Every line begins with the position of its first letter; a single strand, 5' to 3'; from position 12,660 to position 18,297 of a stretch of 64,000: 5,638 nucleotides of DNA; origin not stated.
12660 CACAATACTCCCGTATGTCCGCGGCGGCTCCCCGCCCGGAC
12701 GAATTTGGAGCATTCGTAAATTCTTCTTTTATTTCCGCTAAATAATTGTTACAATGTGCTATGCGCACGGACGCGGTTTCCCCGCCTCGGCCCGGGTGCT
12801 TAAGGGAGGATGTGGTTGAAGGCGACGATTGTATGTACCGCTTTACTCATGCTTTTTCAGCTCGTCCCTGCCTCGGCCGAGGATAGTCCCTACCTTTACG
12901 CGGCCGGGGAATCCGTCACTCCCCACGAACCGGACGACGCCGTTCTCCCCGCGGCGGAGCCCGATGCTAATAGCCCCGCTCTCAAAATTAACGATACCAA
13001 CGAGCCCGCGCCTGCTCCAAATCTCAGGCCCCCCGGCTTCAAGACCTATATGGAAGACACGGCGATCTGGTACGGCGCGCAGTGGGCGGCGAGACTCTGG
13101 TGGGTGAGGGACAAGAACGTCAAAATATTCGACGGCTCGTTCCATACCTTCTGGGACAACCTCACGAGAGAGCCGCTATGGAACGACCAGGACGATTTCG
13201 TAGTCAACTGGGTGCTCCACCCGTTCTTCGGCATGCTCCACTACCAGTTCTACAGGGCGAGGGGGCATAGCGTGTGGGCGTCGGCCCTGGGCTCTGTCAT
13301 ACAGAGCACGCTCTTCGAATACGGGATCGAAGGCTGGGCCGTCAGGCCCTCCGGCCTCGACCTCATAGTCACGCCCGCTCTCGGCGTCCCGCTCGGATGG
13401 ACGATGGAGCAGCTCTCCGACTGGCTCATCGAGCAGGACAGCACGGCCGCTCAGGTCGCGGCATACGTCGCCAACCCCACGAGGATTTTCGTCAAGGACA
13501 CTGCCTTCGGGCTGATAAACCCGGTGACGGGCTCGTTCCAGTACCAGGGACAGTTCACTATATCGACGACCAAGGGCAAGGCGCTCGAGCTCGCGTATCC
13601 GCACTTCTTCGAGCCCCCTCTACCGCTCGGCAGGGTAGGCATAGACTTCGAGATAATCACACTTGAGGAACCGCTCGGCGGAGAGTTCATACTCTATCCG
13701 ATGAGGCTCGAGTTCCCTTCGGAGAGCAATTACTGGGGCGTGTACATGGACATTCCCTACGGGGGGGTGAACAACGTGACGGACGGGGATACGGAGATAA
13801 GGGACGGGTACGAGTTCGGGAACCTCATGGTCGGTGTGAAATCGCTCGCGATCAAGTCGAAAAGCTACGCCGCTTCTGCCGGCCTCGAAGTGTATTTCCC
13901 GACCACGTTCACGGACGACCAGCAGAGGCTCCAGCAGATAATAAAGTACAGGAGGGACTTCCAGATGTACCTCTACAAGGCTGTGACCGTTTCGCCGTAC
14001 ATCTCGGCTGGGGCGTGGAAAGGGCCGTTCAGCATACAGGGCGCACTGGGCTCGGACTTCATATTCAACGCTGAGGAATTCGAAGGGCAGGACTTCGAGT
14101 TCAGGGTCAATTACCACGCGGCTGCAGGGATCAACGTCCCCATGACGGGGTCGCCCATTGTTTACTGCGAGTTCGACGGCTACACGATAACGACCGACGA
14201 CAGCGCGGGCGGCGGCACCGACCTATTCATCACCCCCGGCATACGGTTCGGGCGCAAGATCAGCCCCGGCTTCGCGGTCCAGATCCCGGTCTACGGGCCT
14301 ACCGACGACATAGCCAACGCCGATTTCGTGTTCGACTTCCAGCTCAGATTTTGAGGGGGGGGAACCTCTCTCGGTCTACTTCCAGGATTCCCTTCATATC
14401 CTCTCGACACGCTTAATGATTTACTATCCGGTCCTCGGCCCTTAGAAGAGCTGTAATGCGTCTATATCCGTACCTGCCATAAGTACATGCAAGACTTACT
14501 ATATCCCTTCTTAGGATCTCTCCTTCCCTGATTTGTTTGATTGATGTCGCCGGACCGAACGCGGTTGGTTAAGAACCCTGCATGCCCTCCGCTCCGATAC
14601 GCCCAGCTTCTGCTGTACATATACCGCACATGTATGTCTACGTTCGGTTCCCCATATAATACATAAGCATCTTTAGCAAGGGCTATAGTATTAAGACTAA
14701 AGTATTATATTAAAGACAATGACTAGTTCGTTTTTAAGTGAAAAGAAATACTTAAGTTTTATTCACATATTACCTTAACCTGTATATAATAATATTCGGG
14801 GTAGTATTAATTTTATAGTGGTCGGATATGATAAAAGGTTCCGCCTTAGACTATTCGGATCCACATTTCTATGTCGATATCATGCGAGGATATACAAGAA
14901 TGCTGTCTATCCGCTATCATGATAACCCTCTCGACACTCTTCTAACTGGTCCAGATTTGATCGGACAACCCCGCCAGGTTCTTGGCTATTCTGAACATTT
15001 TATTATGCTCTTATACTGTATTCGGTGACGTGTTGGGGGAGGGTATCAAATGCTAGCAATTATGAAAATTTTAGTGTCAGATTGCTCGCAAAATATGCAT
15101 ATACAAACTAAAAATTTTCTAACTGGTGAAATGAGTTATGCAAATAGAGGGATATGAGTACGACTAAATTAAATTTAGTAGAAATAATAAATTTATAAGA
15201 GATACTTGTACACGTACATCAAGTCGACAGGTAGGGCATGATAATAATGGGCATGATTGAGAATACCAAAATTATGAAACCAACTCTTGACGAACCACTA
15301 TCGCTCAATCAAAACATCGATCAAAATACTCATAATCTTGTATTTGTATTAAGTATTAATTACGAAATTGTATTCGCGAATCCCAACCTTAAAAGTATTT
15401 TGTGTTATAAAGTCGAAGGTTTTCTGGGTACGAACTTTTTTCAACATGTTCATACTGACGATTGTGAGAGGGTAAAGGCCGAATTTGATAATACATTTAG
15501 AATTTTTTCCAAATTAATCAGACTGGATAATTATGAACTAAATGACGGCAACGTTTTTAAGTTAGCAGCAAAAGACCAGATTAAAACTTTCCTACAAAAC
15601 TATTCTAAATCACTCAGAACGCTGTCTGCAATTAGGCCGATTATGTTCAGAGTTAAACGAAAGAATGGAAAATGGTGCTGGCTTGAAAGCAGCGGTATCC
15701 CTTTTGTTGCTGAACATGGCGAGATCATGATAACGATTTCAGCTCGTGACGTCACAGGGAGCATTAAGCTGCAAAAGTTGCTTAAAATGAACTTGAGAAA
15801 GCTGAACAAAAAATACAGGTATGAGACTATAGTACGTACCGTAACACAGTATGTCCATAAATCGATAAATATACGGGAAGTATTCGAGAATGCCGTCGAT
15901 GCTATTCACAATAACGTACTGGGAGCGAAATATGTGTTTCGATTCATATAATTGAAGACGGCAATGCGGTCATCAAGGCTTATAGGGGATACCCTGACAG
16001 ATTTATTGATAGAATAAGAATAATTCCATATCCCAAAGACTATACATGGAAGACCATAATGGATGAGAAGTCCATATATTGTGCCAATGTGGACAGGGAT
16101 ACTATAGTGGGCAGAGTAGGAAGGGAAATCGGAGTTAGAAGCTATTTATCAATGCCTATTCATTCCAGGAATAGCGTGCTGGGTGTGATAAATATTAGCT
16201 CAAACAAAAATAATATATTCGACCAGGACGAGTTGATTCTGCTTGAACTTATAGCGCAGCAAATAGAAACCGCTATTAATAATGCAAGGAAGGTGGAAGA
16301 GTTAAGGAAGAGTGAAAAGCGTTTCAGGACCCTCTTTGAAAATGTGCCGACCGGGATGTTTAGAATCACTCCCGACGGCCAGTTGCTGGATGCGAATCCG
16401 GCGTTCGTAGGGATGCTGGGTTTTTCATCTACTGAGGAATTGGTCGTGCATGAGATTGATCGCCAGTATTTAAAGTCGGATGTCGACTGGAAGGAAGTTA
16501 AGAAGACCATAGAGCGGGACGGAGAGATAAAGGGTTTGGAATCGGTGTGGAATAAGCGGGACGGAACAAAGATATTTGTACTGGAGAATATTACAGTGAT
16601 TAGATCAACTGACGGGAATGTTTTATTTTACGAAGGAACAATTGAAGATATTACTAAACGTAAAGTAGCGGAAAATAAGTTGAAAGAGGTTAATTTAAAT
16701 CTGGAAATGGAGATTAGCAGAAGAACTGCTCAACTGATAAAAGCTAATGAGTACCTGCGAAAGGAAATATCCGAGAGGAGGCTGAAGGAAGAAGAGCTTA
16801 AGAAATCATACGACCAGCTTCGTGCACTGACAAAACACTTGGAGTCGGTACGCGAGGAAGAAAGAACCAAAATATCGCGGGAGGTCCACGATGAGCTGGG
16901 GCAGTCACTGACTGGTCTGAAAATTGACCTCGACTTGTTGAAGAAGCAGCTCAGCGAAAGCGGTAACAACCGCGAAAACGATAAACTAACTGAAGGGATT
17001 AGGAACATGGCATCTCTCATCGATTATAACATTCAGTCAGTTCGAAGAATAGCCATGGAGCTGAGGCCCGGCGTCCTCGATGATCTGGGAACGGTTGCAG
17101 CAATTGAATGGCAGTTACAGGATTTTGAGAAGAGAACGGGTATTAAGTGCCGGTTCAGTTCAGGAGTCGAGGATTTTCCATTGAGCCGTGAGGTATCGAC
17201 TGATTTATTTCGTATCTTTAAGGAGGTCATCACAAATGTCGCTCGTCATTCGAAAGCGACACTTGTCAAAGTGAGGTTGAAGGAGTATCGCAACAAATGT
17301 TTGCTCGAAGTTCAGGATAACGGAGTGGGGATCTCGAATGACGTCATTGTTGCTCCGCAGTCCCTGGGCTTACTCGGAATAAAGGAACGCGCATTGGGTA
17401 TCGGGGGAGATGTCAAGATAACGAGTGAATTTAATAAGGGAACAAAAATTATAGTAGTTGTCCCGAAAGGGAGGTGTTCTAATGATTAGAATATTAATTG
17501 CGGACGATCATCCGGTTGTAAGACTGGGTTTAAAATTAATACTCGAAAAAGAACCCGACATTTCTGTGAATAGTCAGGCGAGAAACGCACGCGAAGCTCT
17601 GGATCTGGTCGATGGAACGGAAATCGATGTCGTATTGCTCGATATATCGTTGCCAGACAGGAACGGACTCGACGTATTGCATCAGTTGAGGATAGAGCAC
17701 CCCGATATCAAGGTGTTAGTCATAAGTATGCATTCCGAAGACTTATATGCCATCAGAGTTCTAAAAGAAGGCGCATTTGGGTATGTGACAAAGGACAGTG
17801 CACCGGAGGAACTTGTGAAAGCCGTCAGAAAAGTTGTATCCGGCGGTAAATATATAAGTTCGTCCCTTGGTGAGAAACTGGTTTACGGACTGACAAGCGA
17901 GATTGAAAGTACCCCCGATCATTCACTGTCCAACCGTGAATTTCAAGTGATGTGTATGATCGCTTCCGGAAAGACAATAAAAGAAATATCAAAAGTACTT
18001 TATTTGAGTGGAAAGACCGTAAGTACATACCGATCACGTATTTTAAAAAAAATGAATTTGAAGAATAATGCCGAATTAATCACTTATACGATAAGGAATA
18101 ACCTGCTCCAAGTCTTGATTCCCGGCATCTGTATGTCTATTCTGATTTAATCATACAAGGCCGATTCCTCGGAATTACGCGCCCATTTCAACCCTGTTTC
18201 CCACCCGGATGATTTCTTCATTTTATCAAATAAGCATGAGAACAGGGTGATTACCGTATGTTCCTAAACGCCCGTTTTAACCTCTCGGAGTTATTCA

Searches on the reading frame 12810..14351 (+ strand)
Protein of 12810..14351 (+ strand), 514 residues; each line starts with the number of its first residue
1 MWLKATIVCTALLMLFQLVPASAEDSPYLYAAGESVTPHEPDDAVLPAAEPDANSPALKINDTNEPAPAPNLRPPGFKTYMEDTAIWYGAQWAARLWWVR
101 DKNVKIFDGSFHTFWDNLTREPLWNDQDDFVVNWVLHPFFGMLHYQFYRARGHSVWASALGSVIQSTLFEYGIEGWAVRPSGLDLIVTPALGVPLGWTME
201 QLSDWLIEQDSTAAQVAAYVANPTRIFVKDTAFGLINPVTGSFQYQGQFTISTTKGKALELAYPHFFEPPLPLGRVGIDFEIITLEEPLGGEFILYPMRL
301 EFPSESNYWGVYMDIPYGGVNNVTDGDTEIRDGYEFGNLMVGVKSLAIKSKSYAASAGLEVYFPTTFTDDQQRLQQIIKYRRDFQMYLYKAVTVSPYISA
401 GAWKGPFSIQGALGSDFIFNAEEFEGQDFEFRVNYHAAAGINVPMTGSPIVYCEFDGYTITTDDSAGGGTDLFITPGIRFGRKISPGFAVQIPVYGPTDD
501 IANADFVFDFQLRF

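Call 71: search_protein_families(library=pfam, proteins=[window:12810-14351:+], max_evalue=0.0001)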
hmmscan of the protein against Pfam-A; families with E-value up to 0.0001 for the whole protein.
window:12810-14351:+ (514 aa): 1 family
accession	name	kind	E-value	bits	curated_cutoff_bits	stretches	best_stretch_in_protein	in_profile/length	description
PF13084.11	DUF3943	-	1.5e-24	86.4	27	1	126-220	5-104/108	Domain of unknown function (DUF3943)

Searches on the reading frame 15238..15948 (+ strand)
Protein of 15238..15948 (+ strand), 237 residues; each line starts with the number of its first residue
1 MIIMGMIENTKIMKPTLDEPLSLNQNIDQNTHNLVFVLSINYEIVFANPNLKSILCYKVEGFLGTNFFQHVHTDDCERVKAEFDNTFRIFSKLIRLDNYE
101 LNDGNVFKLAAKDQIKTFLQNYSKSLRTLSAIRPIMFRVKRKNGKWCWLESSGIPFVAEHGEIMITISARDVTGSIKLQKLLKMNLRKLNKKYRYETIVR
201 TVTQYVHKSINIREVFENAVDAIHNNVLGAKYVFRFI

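Call 8: search_protein_families(library=pfam, proteins=[window:15238-15948:+], max_evalue=0.001)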
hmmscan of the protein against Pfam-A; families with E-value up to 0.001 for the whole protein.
window:15238-15948:+ (237 aa): 4 families
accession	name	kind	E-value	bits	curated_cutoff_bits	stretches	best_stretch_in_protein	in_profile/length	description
PF08447.18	PAS_3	-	4.9e-12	46.4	25.6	2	112-165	32-84/89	PAS fold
PF13426.13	PAS_9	-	1.7e-08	35.1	27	1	36-173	5-102/103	PAS domain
PF00989.32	PAS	-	1.5e-05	25.4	22.6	0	25-84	4-63/113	PAS fold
PF08448.16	PAS_4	-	6.8e-05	23.5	23.1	0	138-173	72-106/110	PAS fold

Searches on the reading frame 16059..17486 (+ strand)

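Call 8: search_protein_families(library=pfam, proteins=[window:16059-17486:+], max_evalue=0.001)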
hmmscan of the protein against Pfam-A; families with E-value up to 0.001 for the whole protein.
window:16059-17486:+ (476 aa): 8 families
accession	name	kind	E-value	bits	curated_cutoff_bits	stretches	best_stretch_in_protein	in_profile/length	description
PF07730.19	HisKA_3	-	6.8e-14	52.6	24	1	268-340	1-68/68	Histidine kinase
PF02518.31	HATPase_c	-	1.4e-11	45.3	26.4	1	380-470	3-109/111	Histidine kinase-, DNA gyrase B-, and HSP90-like ATPase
PF13185.12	GAF_2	-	7.4e-11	42.8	28.6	1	4-73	65-135/136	GAF domain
PF13188.13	PAS_8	-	2.6e-10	40.2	21.8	1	88-146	2-59/65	PAS domain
PF00989.32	PAS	-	1.4e-09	38.4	22.6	1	88-198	2-113/113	PAS fold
PF01590.32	GAF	-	1.9e-09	38.6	22.4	1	20-73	81-133/133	GAF domain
PF13426.13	PAS_9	-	4.8e-09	36.9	27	1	97-200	1-103/103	PAS domain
PF13492.12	GAF_3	-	4.6e-06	27.5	27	1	18-75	69-129/129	GAF domain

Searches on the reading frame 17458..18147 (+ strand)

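Call 8: search_protein_families(library=pfam, proteins=[window:17458-18147:+], max_evalue=0.001)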
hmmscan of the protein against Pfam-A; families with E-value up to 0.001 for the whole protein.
window:17458-18147:+ (230 aa): 2 families
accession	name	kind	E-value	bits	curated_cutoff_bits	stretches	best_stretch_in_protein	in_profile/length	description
PF00072.30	Response_reg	-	3.4e-29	101.7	30.2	1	12-124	1-111/111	Response regulator receiver domain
PF00196.25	GerE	-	1.6e-18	66.5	23.5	1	155-210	1-56/57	Bacterial regulatory proteins, luxR family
